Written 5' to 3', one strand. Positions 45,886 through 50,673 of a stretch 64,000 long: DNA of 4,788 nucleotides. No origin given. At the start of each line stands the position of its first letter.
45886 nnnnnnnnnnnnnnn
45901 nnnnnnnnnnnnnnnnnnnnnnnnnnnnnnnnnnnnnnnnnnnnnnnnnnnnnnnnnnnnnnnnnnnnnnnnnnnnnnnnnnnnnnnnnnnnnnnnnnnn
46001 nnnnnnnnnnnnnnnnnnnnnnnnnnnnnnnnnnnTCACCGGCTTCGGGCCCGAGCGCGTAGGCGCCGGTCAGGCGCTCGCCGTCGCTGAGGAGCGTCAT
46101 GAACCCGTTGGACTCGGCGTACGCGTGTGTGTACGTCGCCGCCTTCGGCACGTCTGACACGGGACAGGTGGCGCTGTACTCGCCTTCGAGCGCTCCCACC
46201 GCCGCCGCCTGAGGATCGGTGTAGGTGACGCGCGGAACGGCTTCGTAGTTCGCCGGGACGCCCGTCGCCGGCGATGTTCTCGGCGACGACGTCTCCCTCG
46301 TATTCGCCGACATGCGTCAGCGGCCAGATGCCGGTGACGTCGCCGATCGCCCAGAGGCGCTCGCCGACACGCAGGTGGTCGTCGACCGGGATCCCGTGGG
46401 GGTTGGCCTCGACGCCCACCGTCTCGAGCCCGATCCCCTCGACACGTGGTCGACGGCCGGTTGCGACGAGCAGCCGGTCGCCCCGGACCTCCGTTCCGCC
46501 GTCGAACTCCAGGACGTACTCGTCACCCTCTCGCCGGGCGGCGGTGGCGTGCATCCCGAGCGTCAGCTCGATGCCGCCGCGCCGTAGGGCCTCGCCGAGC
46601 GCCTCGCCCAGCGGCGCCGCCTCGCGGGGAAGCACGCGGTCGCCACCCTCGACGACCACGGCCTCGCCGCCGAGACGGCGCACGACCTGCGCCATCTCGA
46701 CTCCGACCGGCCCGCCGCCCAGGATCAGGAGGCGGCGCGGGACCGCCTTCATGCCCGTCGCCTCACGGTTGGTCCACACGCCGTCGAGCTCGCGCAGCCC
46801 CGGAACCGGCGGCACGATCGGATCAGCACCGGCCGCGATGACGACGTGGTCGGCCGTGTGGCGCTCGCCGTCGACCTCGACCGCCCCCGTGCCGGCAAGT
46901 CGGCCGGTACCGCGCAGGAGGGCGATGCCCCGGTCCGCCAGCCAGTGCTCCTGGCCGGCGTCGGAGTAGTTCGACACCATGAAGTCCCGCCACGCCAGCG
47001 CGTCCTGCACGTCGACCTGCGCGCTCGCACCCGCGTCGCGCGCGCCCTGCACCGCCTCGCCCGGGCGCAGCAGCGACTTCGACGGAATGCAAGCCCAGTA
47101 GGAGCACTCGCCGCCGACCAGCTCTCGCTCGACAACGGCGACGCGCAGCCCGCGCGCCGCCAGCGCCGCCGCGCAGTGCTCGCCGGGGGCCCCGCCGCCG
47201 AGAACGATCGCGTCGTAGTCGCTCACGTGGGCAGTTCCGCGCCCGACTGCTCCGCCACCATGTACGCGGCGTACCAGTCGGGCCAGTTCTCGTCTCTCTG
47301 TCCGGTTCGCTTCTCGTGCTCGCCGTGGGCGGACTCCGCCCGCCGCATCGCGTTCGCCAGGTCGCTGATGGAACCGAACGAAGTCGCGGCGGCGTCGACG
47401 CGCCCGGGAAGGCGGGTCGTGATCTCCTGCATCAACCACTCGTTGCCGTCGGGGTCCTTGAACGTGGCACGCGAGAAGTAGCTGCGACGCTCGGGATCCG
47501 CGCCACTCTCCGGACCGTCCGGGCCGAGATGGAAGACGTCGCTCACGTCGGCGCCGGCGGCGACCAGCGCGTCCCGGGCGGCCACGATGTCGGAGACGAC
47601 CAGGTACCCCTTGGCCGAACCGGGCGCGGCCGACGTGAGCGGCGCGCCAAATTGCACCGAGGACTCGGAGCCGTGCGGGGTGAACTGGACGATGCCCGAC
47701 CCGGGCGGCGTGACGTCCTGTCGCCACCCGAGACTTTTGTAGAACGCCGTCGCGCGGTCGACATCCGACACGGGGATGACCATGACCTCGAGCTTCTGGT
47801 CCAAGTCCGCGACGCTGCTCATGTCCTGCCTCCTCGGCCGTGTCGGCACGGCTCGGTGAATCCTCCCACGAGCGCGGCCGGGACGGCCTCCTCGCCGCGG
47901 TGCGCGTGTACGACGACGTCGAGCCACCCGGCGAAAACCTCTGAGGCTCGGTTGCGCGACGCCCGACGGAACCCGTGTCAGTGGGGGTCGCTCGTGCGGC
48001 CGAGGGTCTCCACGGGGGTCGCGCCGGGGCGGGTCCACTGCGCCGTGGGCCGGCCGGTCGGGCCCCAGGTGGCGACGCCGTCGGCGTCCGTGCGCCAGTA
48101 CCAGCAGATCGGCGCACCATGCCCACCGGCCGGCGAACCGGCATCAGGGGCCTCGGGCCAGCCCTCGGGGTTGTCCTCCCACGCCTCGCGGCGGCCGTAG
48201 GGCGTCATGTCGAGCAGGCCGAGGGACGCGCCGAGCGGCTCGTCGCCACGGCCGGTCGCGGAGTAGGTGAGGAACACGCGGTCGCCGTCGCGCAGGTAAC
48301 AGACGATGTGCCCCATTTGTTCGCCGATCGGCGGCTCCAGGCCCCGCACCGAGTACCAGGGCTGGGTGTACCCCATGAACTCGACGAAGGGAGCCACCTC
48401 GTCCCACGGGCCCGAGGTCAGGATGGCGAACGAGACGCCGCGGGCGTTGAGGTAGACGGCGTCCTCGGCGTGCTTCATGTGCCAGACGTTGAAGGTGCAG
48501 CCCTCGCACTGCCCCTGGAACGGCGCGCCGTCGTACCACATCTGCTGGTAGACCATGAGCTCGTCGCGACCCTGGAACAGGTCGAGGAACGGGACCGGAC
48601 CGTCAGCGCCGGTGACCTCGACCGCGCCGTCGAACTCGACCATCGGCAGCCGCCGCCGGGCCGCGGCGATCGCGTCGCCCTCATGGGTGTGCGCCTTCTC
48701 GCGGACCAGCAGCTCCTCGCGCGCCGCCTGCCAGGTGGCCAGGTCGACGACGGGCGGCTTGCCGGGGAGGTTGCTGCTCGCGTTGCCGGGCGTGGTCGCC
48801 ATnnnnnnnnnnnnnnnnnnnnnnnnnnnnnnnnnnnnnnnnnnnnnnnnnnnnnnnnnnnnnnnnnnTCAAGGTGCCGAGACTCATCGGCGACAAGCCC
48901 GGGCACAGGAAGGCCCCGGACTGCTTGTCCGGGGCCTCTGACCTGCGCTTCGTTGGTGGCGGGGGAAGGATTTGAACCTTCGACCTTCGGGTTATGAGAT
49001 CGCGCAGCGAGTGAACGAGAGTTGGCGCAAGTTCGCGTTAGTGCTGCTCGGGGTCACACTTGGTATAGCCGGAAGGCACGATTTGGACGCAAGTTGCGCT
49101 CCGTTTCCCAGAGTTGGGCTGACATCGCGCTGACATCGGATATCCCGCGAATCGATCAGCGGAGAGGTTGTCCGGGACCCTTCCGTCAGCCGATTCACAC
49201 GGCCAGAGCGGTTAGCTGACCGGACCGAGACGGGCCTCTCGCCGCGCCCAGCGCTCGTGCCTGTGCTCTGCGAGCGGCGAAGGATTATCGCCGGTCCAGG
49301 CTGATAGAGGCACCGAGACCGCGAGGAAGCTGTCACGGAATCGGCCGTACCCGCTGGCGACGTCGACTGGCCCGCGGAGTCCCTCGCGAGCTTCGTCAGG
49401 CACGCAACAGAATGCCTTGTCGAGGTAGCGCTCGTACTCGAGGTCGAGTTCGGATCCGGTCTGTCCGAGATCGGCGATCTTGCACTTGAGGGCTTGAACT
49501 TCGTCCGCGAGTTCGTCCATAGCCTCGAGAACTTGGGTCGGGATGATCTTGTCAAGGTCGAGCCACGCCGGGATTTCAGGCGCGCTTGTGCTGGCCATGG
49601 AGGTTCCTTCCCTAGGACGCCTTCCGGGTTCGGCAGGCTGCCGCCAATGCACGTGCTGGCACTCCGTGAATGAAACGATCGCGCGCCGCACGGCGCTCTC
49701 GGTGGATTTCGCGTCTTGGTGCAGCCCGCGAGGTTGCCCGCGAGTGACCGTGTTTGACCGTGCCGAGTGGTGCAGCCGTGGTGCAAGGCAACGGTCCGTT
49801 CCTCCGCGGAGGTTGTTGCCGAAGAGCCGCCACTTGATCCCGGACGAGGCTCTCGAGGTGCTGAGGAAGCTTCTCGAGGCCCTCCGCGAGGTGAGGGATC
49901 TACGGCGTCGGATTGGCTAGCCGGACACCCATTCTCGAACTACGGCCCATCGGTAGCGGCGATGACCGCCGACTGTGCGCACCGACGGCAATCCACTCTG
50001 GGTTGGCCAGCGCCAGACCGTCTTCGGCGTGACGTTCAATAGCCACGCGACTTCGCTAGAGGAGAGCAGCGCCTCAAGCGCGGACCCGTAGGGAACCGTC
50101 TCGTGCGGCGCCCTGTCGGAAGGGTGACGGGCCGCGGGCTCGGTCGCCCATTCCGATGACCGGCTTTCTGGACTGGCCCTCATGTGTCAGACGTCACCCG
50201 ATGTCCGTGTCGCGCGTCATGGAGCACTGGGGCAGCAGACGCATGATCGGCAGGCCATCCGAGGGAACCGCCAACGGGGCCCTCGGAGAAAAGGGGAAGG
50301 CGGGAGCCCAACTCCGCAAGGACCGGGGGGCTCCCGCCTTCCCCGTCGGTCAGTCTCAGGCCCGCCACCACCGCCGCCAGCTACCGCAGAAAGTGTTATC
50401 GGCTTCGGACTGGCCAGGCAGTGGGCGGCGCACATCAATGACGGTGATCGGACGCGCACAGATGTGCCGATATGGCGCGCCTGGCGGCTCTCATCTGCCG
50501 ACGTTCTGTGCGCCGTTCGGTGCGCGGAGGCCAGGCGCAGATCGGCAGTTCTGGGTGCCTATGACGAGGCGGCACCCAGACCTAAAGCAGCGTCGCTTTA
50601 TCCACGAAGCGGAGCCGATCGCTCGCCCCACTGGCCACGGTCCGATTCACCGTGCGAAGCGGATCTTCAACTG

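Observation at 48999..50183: The tRNA-integrated island has an Xis-like gene and arm-type repeats but no recognisable integrase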

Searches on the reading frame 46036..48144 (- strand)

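Call 66: search_protein_families(library=pfam, proteins=[window:46036-48144:-], max_evalue=0.01)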
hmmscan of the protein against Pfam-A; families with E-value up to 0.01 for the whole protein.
window:46036-48144:- (702 aa): 6 families
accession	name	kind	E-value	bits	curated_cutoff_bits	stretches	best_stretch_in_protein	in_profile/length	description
PF07992.20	Pyr_redox_2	-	2.9e-52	178.3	26.1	1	310-617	1-291/291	Pyridine nucleotide-disulphide oxidoreductase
PF00070.33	Pyr_redox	-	3.7e-14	53.4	22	1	471-542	1-72/82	Pyridine nucleotide-disulphide oxidoreductase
PF13738.12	Pyr_redox_3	-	6.8e-09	35.8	30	1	422-586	116-287/305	Pyridine nucleotide-disulphide oxidoreductase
PF03486.20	HI0933_like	-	4.8e-06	26.6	50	0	311-341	2-32/244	HI0933-like protein Rossmann domain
PF13450.12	NAD_binding_8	-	0.0026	18.4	21.9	0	314-350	1-38/68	NAD(P)-binding Rossmann-like domain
PF01134.28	GIDA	-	0.0066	16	22.1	1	311-384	1-71/391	Glucose inhibited division protein A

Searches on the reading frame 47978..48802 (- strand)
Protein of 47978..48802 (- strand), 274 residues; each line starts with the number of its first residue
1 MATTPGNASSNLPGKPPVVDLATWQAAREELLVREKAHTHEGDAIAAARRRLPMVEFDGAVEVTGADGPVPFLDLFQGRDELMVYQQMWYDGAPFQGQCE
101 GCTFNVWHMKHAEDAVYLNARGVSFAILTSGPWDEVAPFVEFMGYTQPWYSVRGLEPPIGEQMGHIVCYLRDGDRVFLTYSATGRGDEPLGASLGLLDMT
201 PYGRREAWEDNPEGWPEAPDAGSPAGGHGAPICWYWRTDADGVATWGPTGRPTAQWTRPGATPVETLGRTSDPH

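Call 20: find_encoding_contigs(protein=window:47978-48802:-, flank=10000, max_places=8)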
Protein window:47978-48802:- (274 aa): no gene with exactly this product is on record in the collection.

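Call 66: search_protein_families(library=pfam, proteins=[window:47978-48802:-], max_evalue=0.01)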
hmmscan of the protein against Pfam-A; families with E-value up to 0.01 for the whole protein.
window:47978-48802:- (274 aa): 1 family
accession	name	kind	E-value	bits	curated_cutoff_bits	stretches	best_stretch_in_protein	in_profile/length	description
PF05988.18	DUF899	-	5.7e-58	196.6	27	2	15-153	3-137/224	Bacterial protein of unknown function (DUF899)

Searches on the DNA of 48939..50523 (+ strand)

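Call 108: search_dna_similar(query=window:48939-50523:+, collection=plasmids, mode=distant, max_rows=8)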
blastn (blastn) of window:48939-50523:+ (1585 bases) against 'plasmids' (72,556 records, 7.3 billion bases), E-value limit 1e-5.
Records with a match: 196; places in all: 266; records where one place covers at least 80% of the query: 0.
Best place of each record, by identity: 95-99% 5; 90-95% 55; 80-90% 132; 60-80% 4.
By first word of the organism name: Azospirillum 27; Priestia 17; Ensifer 16; Sphingobium 13; Rhizobium 12; Paracoccus 11; Sulfitobacter 9; Sinorhizobium 8; Thioclava 7; Streptomyces 4; and 48 more.
By predicted mobility (MOB-suite, as given by PLSDB): non-mobilizable 152; conjugative 27; mobilizable 17.
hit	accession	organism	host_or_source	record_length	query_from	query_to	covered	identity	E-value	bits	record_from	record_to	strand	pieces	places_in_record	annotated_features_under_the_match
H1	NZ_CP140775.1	Streptomyces goshikiensis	cell culture,soil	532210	13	81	4%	79.7%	6e-6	62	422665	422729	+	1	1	none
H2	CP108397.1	Streptomyces sp. NBC_01310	-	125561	13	81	4%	79.7%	6e-6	62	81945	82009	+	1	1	none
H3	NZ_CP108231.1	Streptomyces zaomyceticus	-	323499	13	81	4%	79.7%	6e-6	62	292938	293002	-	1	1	none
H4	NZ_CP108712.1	Streptomyces sp. NBC_01001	-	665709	13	81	4%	79.7%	6e-6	62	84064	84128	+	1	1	none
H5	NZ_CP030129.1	Indioceanicola profundi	sediment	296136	14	69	4%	85.7%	1e-7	66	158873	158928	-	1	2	none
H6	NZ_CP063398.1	Rhizobium sp. SL42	Amphicarpaea bracteata,Whole ...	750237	8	60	3%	87.0%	2e-6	64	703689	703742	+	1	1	none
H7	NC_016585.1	Azospirillum lipoferum 4B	-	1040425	9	60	3%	88.5%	4e-8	68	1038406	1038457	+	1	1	none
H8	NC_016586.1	Azospirillum lipoferum 4B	-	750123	9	60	3%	88.5%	4e-8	68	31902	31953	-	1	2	hypothetical protein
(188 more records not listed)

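Call 109: search_dna_similar(query=window:48939-50523:+, collection=phages, mode=distant, max_rows=8)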
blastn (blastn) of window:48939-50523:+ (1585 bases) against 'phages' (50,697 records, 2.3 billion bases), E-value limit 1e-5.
Records with a match: 12; places in all: 15; records where one place covers at least 80% of the query: 0.
Best place of each record, by identity: 95-99% 1; 90-95% 4; 80-90% 7.
By first word of the organism name: Bacteriophage 2; Salmonella 2; Brevundimonas 2; Caulobacter 2; Aeromonas 1; Pseudomonas 1; Enterococcus 1; Listeria 1.
By host as written in the record: - 2; Brevundimonas pondensis LVF1 2; Caulobacter vibrioides CB15 2; Aeromonas hydrophila 1; Salmonella enterica subsp. enterica serovar Kentucky 1; Homo sapiens 1; Pseudomonas aeruginosa 1; Enterococcus faecalis 1; and 1 more.
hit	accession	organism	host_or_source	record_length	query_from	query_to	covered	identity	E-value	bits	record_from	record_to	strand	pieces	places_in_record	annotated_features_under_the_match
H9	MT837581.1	Bacteriophage sp.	human fecal samples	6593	11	60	3%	92.0%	3e-10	73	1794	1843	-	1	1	record has no annotation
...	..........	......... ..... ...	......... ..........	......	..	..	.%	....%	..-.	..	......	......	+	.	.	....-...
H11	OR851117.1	Salmonella phage S.Kent 1-2-1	Salmonella enterica subsp. enterica ...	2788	14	60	3%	89.4%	5e-7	64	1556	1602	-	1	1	record has no annotation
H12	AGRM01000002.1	Salmonella enterica subsp. houtenae str. ATCC BAA-1581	Homo sapiens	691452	14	60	3%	89.4%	5e-7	64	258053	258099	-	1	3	tRNA-Met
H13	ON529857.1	Brevundimonas phage vB_BpoS-Kikimora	Brevundimonas pondensis LVF1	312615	14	60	3%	87.2%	6e-6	59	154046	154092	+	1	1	tRNA-Met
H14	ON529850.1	Brevundimonas phage vB_BpoS-Gurke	Brevundimonas pondensis LVF1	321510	14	60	3%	87.2%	6e-6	59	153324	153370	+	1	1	tRNA-Met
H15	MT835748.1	Bacteriophage sp.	human fecal samples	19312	15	60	3%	89.1%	2e-6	62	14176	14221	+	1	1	record has no annotation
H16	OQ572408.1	Pseudomonas phage Y6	Pseudomonas aeruginosa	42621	16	60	3%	88.9%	6e-6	60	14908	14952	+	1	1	record has no annotation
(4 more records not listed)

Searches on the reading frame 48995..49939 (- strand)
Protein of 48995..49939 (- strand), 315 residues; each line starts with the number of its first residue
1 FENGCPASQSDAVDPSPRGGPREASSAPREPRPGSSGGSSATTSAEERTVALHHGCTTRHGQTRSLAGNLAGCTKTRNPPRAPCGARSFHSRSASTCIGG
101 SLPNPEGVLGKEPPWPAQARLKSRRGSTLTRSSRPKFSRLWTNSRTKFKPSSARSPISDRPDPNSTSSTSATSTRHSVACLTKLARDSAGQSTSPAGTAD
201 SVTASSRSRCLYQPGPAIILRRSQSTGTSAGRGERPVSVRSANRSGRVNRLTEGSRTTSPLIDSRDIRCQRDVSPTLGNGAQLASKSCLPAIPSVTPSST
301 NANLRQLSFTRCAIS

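Call 72: search_protein_families(library=pfam, alignment_id=A2, max_evalue=0.05)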
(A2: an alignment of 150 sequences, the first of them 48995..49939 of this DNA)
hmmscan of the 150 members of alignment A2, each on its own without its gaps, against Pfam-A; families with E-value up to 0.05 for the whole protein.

A. member 1, window:48995-49939:- (315 aa): 0 families

B. families by the number of members that match (of 150 scanned): 21 families
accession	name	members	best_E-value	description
PF03640.20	Lipoprotein_15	1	7.8e-33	Secreted repeat of unknown function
PF16859.10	TetR_C_11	1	1.3e-31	Tetracyclin repressor-like, C-terminal domain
PF02467.21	Whib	1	1.9e-17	Transcription factor WhiB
PF00440.29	TetR_N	1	9.1e-13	Bacterial regulatory proteins, tetR family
PF11716.13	MDMPI_N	1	2.5e-11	Mycothiol maleylpyruvate isomerase N-terminal domain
PF12728.13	HTH_17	1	1.2e-07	Helix-turn-helix domain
PF14246.11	TetR_C_7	1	1.6e-06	AefR-like transcriptional repressor, C-terminal domain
PF00376.29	MerR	1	2.4e-05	MerR family regulatory protein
PF07398.16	MDMPI_C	1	0.00016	MDMPI C-terminal domain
PF13411.12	MerR_1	1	0.00023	MerR HTH family regulatory protein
PF02796.21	HTH_7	1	0.0012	Helix-turn-helix domain of resolvase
PF12867.12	DinB_2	1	0.0058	DinB superfamily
PF16625.10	ISET-FN3_linker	1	0.0075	Unstructured linking region I-set and fnIII on Brother of CDO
PF18678.6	AOC_like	1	0.0077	Allene oxide cyclase barrel like domain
PF25751.1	Methanobactin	1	0.01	Methanobactin copper-binding peptide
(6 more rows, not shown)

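Call 73: search_protein_families(library=phrogs, alignment_id=A2, max_evalue=0.01)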
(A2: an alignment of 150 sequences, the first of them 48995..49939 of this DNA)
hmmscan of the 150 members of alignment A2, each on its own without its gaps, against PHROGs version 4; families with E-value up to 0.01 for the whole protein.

A. member 1, window:48995-49939:- (315 aa): 0 families

B. families by the number of members that match (of 150 scanned): 22 families
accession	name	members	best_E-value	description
phrog_472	-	1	2.7e-18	WhiB transcriptional factor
phrog_1333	-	1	1.4e-15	-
phrog_14459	-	1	5.4e-14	transcriptional regulator WhiB-like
phrog_8273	-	1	5.6e-14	-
phrog_12112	-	1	5.9e-13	transcriptional regulator WhiB-like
phrog_10071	-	1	2.8e-10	transcriptional regulator WhiB-like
phrog_14304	-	1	1.1e-07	transcriptional regulator WhiB-like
phrog_66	-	1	2.5e-06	excisionase and transcriptional regulator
phrog_8723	-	1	0.00011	-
phrog_25255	-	1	0.00013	-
phrog_25138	-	1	0.00081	-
phrog_1821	-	1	0.00083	transcriptional regulator WhiB-like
phrog_25642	-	1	0.00084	-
phrog_29613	-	1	0.0021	-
phrog_9926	-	1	0.0021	transcriptional regulator WhiB-like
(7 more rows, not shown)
